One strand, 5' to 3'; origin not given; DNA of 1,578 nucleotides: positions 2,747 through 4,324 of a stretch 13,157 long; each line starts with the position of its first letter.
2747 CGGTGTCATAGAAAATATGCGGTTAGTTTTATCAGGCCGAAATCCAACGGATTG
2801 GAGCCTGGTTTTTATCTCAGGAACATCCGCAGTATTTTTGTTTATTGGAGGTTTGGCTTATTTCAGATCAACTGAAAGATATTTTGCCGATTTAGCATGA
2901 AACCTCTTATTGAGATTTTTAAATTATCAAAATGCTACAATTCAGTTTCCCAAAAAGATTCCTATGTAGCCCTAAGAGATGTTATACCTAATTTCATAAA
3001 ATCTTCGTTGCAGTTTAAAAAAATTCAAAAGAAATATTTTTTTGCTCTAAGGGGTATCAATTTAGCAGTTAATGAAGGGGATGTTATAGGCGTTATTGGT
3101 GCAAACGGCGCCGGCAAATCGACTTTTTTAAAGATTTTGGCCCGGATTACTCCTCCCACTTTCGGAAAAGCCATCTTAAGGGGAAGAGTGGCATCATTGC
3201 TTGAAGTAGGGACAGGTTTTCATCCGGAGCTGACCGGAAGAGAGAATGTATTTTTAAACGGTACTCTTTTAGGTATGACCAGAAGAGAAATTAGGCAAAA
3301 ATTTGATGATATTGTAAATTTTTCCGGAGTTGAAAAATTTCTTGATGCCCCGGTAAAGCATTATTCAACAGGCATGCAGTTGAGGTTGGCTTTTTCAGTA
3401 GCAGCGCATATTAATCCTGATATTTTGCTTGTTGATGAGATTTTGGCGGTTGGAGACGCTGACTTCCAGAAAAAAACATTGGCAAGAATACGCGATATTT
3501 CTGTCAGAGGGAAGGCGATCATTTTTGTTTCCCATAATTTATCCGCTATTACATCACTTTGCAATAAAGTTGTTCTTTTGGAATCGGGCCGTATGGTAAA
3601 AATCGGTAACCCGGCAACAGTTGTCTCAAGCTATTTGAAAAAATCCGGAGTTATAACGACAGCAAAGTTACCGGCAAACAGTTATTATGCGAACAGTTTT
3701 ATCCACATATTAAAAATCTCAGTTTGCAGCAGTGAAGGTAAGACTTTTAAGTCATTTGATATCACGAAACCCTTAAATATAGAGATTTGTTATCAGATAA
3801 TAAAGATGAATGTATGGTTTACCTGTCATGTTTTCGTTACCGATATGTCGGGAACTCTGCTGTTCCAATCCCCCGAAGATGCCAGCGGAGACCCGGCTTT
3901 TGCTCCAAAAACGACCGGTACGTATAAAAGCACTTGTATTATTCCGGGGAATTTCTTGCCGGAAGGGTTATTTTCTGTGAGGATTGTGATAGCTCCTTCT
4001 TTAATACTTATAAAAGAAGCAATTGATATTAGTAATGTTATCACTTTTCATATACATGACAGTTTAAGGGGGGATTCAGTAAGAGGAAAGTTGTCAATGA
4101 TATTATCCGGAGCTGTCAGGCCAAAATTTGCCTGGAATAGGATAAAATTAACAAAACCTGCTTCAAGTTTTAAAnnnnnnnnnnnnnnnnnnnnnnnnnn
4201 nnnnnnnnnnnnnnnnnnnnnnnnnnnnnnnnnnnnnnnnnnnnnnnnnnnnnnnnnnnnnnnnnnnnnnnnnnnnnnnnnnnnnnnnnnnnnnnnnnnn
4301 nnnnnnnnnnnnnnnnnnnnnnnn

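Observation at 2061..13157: Four consecutive GT-C-like membrane proteins behind a Wzm/Wzt exporter: an unusually outside-heavy glycan assembly locus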

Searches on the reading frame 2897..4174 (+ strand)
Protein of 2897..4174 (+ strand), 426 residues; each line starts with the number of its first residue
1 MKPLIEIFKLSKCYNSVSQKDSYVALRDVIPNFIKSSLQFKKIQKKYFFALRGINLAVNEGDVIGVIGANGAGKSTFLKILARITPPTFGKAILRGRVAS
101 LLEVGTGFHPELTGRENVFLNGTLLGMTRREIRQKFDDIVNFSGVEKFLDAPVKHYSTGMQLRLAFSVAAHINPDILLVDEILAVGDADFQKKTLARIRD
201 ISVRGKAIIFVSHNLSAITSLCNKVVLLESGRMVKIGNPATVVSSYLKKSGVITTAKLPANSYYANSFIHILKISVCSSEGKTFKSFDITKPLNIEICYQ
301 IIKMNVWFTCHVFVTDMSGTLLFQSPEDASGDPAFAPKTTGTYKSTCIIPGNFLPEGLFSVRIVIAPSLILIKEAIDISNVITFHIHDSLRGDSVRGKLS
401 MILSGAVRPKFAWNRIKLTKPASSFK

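Call 6: search_protein_families(library=pfam, proteins=[window:2897-4174:+], max_evalue=0.01)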
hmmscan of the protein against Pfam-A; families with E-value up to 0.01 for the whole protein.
window:2897-4174:+ (426 aa): 2 families
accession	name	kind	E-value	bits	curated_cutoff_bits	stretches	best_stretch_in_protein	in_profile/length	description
PF00005.33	ABC_tran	-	2.5e-18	67.4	25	1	51-182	1-135/137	ABC transporter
PF13304.12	AAA_21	-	1e-05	26.2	27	1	64-84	2-22/304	AAA domain, putative AbiEii toxin, Type IV TA system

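Call 7: search_protein_families(library=ncbifam, proteins=[window:2897-4174:+], max_evalue=0.01)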
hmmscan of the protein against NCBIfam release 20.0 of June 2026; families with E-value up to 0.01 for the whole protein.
window:2897-4174:+ (426 aa): 183 families (the best 25 are shown)
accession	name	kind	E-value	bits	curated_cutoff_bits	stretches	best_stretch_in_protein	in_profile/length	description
NF050108.1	galactan_ABC_ATP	equivalog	3.9e-56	190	400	1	49-247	43-241/244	galactan export ABC transporter ATP-binding subunit Wzt/RfbE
NF010065.0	PRK13545.1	equivalog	2.4e-55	188.3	538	1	38-246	27-234/549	teichoic acids export protein ATP-binding subunit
NF010066.0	PRK13546.1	equivalog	1.2e-50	172.3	320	1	42-246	31-234/264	teichoic acids export ABC transporter ATP-binding subunit TagH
TIGR01188.1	drrA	subfamily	3.1e-34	118.6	312.45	1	48-240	6-209/302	daunorubicin resistance ABC transporter, ATP-binding protein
NF010060.0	PRK13537.1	equivalog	1.8e-28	99.3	521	1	35-245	13-236/314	nodulation factor ABC transporter ATP-binding protein NodI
NF010059.0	PRK13536.1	equivalog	5.3e-26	91.2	549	1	36-244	42-263/342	nodulation factor ABC transporter ATP-binding protein NodI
TIGR04521.1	ECF_ATPase_2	equivalog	3.8e-25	88.5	330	2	117-247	105-239/279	energy-coupling factor transporter ATPase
TIGR01288.1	nodI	equivalog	5.1e-25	88.1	424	1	54-245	23-225/303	nodulation factor ABC transporter ATP-binding protein NodI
NF040933.2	ABC_arch_GlcV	equivalog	6.7e-25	87.7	450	2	108-244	94-231/357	glucose ABC transporter ATP-binding protein GlcV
TIGR01186.1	proV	subfamily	8.2e-25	87.7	326.6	1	50-243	8-218/363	betaine/proline/choline family ABC transporter ATP-binding protein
TIGR00968.1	3a0106s01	subfamily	5.7e-24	84.9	342.75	1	41-243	4-219/237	sulfate ABC transporter ATP-binding protein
TIGR04520.1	ECF_ATPase_1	equivalog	6.3e-23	81.5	315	2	125-245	106-226/269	energy-coupling factor transporter ATPase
NF033858.1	ABC2_perm_RbbA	equivalog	1.4e-22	79.5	1050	1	47-245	278-487/909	ribosome-associated ATPase/putative transporter RbbA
NF010068.0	PRK13548.1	equivalog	2.1e-21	76.2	261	2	129-245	111-233/261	heme ABC transporter ATP-binding protein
NF040840.2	tungstate_WtpC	equivalog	2.5e-21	76.4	440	1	39-244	3-220/347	tungstate ABC transporter ATP-binding protein WtpC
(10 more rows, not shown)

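Call 12: find_encoding_contigs(protein=window:2897-4174:+, flank=10000, max_places=6)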
Protein window:2897-4174:+ (426 aa): no gene with exactly this product is on record in the collection.

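Call 54: search_solved_structures(query=window:2897-4174:+, max_evalue=0.00001)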
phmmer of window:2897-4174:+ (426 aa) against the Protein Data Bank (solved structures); distinct sequences matched with E-value up to 0.00001: 421 (the best 60 are shown).
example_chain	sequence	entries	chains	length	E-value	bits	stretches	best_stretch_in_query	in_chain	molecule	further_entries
6amx_A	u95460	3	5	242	5.2e-62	213.6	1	38-248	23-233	ABC transporter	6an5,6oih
8dku_A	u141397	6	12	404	5.4e-62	213.5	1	38-255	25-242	ABC transporter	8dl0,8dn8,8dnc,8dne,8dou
6m96_A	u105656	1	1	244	1.4e-61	212.2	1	38-248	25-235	ABC transporter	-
7k2t_A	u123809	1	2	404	1.4e-61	212.2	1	38-255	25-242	ABC transporter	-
6jbh_A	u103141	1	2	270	9.3e-52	179.8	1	47-248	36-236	TarH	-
7dd0_A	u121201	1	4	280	6.4e-51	177.1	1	44-246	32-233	Teichoic acids export ATP-binding protein TagH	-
9qfx_C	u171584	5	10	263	3.2e-47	164.9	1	49-246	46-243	ABC transporter ATP-binding protein | Probable o-antigen/lipopolysaccharide transport ATP-binding protein ABC transporter RfbE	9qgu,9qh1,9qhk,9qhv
9qhw_C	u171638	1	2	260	3.3e-47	164.8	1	49-246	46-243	ABC transporter ATP-binding protein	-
9qhj_C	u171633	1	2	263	8.2e-47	163.5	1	49-246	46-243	Probable o-antigen/lipopolysaccharide transport ATP-binding protein ABC transporter RfbE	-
9qhx_C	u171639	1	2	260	8.6e-47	163.5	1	49-246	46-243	ABC transporter ATP-binding protein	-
9cfl_B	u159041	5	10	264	1.6e-44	156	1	41-246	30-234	Teichoic acids export ATP-binding protein TagH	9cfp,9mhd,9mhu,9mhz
8tsi_A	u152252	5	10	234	7.3e-29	104.4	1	49-237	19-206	ABC transporter ATP-binding protein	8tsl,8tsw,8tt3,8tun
8tsh_A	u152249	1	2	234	1.9e-28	103.1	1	49-237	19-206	ABC transporter ATP-binding protein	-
8edw_A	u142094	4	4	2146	6.2e-28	101.4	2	53-260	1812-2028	Phospholipid-transporting ATPase ABCA7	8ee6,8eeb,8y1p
7w01_A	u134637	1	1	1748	2.2e-27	99.5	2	44-246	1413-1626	Phospholipid-transporting ATPase ABCA3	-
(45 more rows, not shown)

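Call 58: find_related_loci(query=window:2897-4174:+, collection=metagenome_contigs, flank=10000)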
Query window:2897-4174:+ (426 aa) in metagenome_contigs; peptide patterns used: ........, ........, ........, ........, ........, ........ (x = any residue, [..] = any of these).
600 stretches matched a pattern (row limit reached: there are more); 489 encode a relative of the query (tblastn E <= 1e-3); the best 80 are kept; 80 distinct loci.
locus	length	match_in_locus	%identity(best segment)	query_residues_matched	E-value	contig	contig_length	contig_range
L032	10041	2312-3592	45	5-413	6e-110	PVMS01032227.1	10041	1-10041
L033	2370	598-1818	44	5-413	6e-113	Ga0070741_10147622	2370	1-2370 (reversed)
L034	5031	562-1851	43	5-413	1e-107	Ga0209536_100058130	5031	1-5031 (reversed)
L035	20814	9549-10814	44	1-413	4e-106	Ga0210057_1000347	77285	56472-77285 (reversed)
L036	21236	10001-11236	44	5-414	3e-106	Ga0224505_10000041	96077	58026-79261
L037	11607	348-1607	44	1-414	4e-106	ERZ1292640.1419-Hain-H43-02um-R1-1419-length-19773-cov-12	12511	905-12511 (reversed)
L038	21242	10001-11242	44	5-414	3e-106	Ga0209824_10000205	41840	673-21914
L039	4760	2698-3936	44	5-414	6e-106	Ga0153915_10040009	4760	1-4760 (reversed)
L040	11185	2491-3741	44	1-413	7e-105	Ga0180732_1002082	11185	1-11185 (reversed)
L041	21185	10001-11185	43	23-414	7e-105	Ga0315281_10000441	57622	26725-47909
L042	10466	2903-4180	42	10-414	7e-104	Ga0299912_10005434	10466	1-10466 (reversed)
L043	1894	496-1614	44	42-414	4e-110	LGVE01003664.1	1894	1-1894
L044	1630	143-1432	42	5-413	1e-110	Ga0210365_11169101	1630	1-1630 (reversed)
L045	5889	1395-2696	42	1-413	1e-102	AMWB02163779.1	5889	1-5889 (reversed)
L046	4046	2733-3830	46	49-414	1e-102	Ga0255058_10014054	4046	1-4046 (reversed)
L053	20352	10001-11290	41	5-413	2e-98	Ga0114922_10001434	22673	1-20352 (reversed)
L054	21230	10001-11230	40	5-414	5e-98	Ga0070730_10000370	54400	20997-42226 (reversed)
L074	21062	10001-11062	44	48-411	5e-94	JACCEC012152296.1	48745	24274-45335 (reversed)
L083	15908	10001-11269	39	3-414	2e-92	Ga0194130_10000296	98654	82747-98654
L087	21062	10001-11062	44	48-411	9e-92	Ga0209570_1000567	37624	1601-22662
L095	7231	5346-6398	42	50-413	7e-90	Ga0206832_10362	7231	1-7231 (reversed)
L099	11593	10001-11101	44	5-365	2e-89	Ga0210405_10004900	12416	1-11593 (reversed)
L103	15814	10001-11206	40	4-419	9e-89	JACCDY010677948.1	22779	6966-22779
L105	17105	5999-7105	44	3-354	3e-88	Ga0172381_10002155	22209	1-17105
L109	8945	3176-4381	39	4-419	3e-88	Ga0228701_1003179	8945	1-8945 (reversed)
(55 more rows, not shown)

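Call 73: search_protein_families(library=pfam, proteins=[L040:764-1684:+, L040:3738-4520:+, L040:4484-5578:+, L040:5578-6786:+, L040:7316-8167:+, L040:8810-10192:+, L105:268-3804:+, L105:7288-8298:+, L105:8270-9478:+, L105:13887-15860:+], max_evalue=0.0001)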
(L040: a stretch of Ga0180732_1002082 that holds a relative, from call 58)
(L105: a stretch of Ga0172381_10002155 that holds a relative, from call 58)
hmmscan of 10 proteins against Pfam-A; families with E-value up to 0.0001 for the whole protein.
L040:764-1684:+ (307 aa): 1 family
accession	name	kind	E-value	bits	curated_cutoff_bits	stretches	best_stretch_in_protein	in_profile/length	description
PF13524.12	Glyco_trans_1_2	-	3.3e-25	89.2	25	1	168-298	16-143/144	Glycosyl transferase-like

L040:3738-4520:+ (261 aa): 2 families
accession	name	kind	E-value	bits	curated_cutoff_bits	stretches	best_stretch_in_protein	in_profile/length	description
PF00483.29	NTP_transferase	-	1.3e-19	71.2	21.2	1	9-207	1-188/245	Nucleotidyl transferase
PF12804.13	NTP_transf_3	-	2.6e-05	24.9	27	1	11-62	2-48/160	MobA-like NTP transferase domain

L040:4484-5578:+ (365 aa): 6 families
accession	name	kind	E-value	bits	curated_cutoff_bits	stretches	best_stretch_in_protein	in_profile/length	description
PF16363.11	GDP_Man_Dehyd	-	7.1e-38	131.3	27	1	26-335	1-330/332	GDP-mannose 4,6 dehydratase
PF01370.27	Epimerase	-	4.9e-32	111.7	20.9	1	25-246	1-216/240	NAD dependent epimerase/dehydratase family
PF02719.21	Polysacc_synt_2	-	7.9e-15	55.2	20.2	1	25-151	1-134/293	Polysaccharide biosynthesis protein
PF01073.25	3Beta_HSD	-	1.5e-10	41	22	1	26-244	1-218/280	3-beta hydroxysteroid dehydrogenase/isomerase family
PF04321.23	RmlD_sub_bind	-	8.5e-10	38.6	27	1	25-203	3-158/287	RmlD substrate binding domain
PF07993.18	NAD_binding_4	-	2.8e-06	27.1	20.1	0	93-187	88-194/258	Male sterility protein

L040:5578-6786:+ (403 aa): 6 families
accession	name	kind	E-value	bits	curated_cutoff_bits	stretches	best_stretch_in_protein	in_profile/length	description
PF08484.17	Methyltransf_14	-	4e-53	179.9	23.5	1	242-398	2-160/160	C-methyltransferase C-terminal domain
PF08421.16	Methyltransf_13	-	9.6e-19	67.8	31.3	1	3-62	1-62/62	Putative zinc binding domain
PF13489.12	Methyltransf_23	-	4.1e-11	43.3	27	1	92-235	20-162/164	Methyltransferase domain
PF08241.18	Methyltransf_11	-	2.3e-09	38.2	21.2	1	99-194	1-95/95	Methyltransferase domain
PF08242.18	Methyltransf_12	-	1.3e-08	35.9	30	1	99-191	1-97/98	Methyltransferase domain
PF13649.12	Methyltransf_25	-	6.3e-06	27.2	27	1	98-190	1-97/97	Methyltransferase domain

L040:7316-8167:+ (284 aa): 4 families
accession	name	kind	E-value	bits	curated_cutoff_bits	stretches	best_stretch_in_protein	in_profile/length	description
PF04321.23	RmlD_sub_bind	-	8.1e-78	261.8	27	1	3-284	2-282/287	RmlD substrate binding domain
PF01370.27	Epimerase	-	1.1e-19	71.3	20.9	1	4-213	1-233/240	NAD dependent epimerase/dehydratase family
PF16363.11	GDP_Man_Dehyd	-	1.8e-11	44.6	27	1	35-170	58-195/332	GDP-mannose 4,6 dehydratase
PF02719.21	Polysacc_synt_2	-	1.4e-08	34.8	20.2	1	37-105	62-131/293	Polysaccharide biosynthesis protein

L040:8810-10192:+ (461 aa): 7 families
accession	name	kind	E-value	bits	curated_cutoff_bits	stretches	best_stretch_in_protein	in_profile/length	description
PF00535.33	Glycos_transf_2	-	2e-29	103.1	23.3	1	4-116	1-113/168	Glycosyl transferase family 2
PF13649.12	Methyltransf_25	-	5.1e-17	62.8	27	1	319-408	1-94/97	Methyltransferase domain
PF08241.18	Methyltransf_11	-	3.7e-15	56.8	21.2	1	320-409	1-89/95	Methyltransferase domain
PF13847.12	Methyltransf_31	-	1.1e-08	35.3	27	1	315-418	3-113/145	Methyltransferase domain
PF08242.18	Methyltransf_12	-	2.2e-08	35.2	30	1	320-406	1-91/98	Methyltransferase domain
PF13489.12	Methyltransf_23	-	1.2e-05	25.5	27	1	306-429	12-131/164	Methyltransferase domain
PF13641.12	Glyco_tranf_2_3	-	1.4e-05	25.6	27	1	8-110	8-114/230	Glycosyltransferase like family 2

L105:268-3804:+ (1179 aa): 0 families

L105:7288-8298:+ (337 aa): 9 families
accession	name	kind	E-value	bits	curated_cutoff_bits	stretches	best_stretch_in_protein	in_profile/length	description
PF02719.21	Polysacc_synt_2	-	1.1e-96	323.9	20.2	1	7-282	1-291/293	Polysaccharide biosynthesis protein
PF01370.27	Epimerase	-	2.2e-25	89.9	20.9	1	7-226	1-236/240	NAD dependent epimerase/dehydratase family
PF01073.25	3Beta_HSD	-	1.1e-19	70.9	22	1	8-135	1-122/280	3-beta hydroxysteroid dehydrogenase/isomerase family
PF16363.11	GDP_Man_Dehyd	-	3e-15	57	27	1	8-145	1-159/332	GDP-mannose 4,6 dehydratase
PF07993.18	NAD_binding_4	-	2.1e-11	43.9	20.1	1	9-132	1-139/258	Male sterility protein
PF04321.23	RmlD_sub_bind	-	9.5e-11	41.7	27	1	6-195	2-175/287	RmlD substrate binding domain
PF13460.12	NAD_binding_10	-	1.6e-07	31.8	27.2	1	11-134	1-103/184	NAD(P)H-binding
PF00106.31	adh_short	-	1.4e-05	25.1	26.6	1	5-146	1-156/195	short chain dehydrogenase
PF05368.20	NmrA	-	3.1e-05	24.1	27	1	4-124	2-102/298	NmrA-like family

L105:8270-9478:+ (403 aa): 2 families
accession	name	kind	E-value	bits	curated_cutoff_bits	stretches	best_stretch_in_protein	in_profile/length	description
PF01041.23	DegT_DnrJ_EryC1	-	3.5e-109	365.8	19.8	1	23-397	3-359/360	DegT/DnrJ/EryC1/StrS aminotransferase family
PF00155.27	Aminotran_1_2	-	2.2e-10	40.7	19.7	1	46-177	44-193/361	Aminotransferase class I and II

L105:13887-15860:+ (658 aa): 0 families

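Call 94: search_protein_families(library=pfam, proteins=[L035:3859-6948:-, L054:13519-15351:-, L074:12082-14262:+, L103:12299-14299:+, L109:5475-7472:+, L053:18677-20284:+, L083:1610-3229:+, L041:17553-19748:-, L099:7567-8949:+, L095:613-1938:+], max_evalue=0.001)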
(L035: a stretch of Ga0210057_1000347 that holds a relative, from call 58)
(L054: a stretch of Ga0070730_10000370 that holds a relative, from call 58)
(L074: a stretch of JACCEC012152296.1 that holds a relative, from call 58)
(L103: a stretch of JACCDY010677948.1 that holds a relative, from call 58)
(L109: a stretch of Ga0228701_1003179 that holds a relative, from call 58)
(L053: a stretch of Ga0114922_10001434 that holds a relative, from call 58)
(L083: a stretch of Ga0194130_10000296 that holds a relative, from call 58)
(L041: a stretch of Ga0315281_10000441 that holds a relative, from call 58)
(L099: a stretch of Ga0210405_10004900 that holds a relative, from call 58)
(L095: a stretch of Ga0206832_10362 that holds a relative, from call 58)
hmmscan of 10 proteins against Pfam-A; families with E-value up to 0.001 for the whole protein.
L035:3859-6948:- (1030 aa): 2 families
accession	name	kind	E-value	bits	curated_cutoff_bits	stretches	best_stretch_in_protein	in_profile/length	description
PF00873.25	ACR_tran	-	6.2e-184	613.9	28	1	7-1026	4-1018/1021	AcrB/AcrD/AcrF family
PF02355.23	SecD_SecF_C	-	4.5e-05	23.4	20.5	1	871-1025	29-183/189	Protein export membrane protein SecD/SecF, C-terminal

L054:13519-15351:- (611 aa): 0 families

L074:12082-14262:+ (727 aa): 1 family
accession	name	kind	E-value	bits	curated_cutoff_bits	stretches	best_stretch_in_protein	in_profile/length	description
PF13231.12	PMT_2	-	9.9e-06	26.3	26.1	1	227-348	18-136/160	Dolichyl-phosphate-mannose-protein mannosyltransferase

L103:12299-14299:+ (667 aa): 1 family
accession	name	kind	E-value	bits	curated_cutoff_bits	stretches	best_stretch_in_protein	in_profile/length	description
PF13231.12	PMT_2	-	7.1e-05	23.5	26.1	1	188-331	17-155/160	Dolichyl-phosphate-mannose-protein mannosyltransferase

L109:5475-7472:+ (666 aa): 1 family
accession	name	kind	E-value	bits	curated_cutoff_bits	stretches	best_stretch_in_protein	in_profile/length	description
PF13231.12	PMT_2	-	0.00063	20.4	26.1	1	194-329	24-153/160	Dolichyl-phosphate-mannose-protein mannosyltransferase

L053:18677-20284:+ (536 aa): 1 family
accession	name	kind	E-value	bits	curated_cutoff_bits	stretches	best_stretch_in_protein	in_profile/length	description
PF13231.12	PMT_2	-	1.4e-12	48.5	26.1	1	70-225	2-157/160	Dolichyl-phosphate-mannose-protein mannosyltransferase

L083:1610-3229:+ (540 aa): 1 family
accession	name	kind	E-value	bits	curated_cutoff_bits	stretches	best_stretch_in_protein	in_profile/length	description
PF00953.26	Glycos_transf_4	-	6.2e-37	127.5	27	1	260-412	2-157/160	Glycosyl transferase family 4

L041:17553-19748:- (732 aa): 2 families
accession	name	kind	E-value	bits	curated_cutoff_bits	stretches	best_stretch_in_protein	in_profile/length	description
PF19040.6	SGNH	-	6.9e-33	114.8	27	1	478-707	10-244/248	SGNH domain (fused to AT3 domains)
PF01757.29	Acyl_transf_3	-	1e-28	100.8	31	1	72-401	3-325/326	Acyltransferase domain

L099:7567-8949:+ (461 aa): 0 families

L095:613-1938:+ (442 aa): 0 families

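Call 97: search_protein_families(library=pfam, proteins=[L103:5523-8099:+, L103:8122-9174:+, L103:11222-12286:+, L103:14391-15626:+, L074:7811-8884:+, L074:11108-12190:+, L074:14357-15052:+, L074:15793-16782:+, L074:16789-17889:+], max_evalue=0.0001)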
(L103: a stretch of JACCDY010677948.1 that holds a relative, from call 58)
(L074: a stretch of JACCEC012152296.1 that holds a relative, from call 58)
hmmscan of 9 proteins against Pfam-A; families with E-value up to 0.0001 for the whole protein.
L103:5523-8099:+ (859 aa): 3 families
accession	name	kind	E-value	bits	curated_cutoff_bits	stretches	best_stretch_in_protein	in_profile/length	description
PF10531.15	SLBB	-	8e-46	154.1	27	3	217-260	2-45/55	SLBB domain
PF22461.2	SLBB_2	-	9.1e-30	103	27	2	384-463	2-79/79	SLBB domain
PF02563.21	Poly_export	-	2e-13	50.7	28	1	123-188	2-66/77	Polysaccharide biosynthesis/export protein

L103:8122-9174:+ (351 aa): 0 families

L103:11222-12286:+ (355 aa): 1 family
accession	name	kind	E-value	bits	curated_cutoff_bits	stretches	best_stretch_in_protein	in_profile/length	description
PF01041.23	DegT_DnrJ_EryC1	-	3.4e-76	257.2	19.8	1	14-351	6-359/360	DegT/DnrJ/EryC1/StrS aminotransferase family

L103:14391-15626:+ (412 aa): 2 families
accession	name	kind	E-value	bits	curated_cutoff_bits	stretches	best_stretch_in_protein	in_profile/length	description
PF12704.14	MacB_PCD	-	2.6e-30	106.7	27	1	21-245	1-203/207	MacB-like periplasmic core domain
PF02687.27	FtsX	-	4.5e-22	78.8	25.5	1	289-405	2-120/120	FtsX-like permease C-terminal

L074:7811-8884:+ (358 aa): 0 families

L074:11108-12190:+ (361 aa): 2 families
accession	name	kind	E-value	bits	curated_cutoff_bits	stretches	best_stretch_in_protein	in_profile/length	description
PF01041.23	DegT_DnrJ_EryC1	-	3.5e-85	286.8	19.8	1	19-356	7-358/360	DegT/DnrJ/EryC1/StrS aminotransferase family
PF01053.26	Cys_Met_Meta_PP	-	1e-05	24.8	27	1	37-213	52-230/381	Cys/Met metabolism PLP-dependent enzyme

L074:14357-15052:+ (232 aa): 1 family
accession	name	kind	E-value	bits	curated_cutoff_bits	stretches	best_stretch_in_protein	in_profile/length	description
PF08889.16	WbqC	-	9.2e-73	245.1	21.3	1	7-219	1-213/218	WbqC-like protein family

L074:15793-16782:+ (330 aa): 2 families
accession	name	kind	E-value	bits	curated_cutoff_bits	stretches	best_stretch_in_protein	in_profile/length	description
PF00535.33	Glycos_transf_2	-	1.9e-20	73.9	23.3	1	4-132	1-131/168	Glycosyl transferase family 2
PF13641.12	Glyco_tranf_2_3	-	2.6e-05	24.8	27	1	3-206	3-196/230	Glycosyltransferase like family 2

L074:16789-17889:+ (367 aa): 4 families
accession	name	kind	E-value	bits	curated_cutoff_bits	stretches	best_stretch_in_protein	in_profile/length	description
PF00534.26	Glycos_transf_1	-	2.4e-14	53.7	26.4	1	186-342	5-163/172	Glycosyl transferases group 1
PF13692.12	Glyco_trans_1_4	-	8e-13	49.3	27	1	199-333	4-140/142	Glycosyl transferases group 1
PF13439.12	Glyco_transf_4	-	1.3e-10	42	28.5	1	14-176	3-170/170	Glycosyltransferase Family 4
PF13579.12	Glyco_trans_4_4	-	1.4e-09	38.9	29.7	1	59-167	37-152/158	Glycosyl transferase 4-like domain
